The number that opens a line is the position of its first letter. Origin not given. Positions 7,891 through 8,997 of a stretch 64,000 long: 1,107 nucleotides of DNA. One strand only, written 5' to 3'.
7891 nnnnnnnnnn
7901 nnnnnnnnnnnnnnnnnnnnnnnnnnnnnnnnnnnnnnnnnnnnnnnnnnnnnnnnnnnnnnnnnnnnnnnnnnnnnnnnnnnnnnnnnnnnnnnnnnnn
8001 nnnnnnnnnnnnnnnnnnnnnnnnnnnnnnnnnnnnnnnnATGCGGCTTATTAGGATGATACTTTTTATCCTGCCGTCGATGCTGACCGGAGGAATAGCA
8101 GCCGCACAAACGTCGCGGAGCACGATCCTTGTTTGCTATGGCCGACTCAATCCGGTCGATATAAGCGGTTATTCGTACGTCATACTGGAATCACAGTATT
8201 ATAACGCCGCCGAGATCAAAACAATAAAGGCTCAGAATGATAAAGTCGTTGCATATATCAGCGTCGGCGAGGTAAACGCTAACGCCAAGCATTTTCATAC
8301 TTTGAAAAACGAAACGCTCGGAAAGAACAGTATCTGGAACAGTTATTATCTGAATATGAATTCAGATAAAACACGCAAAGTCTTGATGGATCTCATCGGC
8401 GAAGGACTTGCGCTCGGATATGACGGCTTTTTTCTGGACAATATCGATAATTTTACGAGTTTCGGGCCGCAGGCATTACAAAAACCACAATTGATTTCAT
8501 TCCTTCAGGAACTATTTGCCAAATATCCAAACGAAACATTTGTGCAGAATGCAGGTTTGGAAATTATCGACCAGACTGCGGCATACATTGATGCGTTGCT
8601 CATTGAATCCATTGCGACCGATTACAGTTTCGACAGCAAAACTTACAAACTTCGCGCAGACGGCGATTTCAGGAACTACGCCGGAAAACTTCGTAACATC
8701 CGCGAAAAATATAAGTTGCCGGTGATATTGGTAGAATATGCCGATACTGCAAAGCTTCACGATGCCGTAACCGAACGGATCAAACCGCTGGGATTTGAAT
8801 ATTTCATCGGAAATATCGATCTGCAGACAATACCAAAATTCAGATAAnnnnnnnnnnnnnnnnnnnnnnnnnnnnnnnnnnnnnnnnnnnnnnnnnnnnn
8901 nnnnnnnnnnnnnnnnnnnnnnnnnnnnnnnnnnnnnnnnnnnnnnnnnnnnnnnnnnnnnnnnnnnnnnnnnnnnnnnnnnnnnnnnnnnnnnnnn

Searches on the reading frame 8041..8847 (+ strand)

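Call 8: search_protein_families(library=pfam, proteins=[window:8041-8847:+], max_evalue=0.01)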
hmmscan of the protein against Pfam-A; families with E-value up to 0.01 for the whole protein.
window:8041-8847:+ (268 aa): 1 family
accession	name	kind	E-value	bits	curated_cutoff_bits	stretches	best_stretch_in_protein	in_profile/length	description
PF03537.19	Glyco_hydro_114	-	2e-22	80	27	1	48-262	21-228/231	Glycoside-hydrolase family GH114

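Call 65: search_protein_families(library=ncbifam, proteins=[window:8041-8847:+], max_evalue=0.001)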
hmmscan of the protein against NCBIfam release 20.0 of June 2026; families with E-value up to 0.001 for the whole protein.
window:8041-8847:+ (268 aa): 1 family
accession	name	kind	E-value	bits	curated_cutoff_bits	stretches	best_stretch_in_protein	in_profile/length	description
TIGR01370.1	TIGR01370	hypoth_equivalog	1.3e-05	24.4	181.25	1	50-237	78-276/315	MJ1477/TM1410 family putative glycoside hydrolase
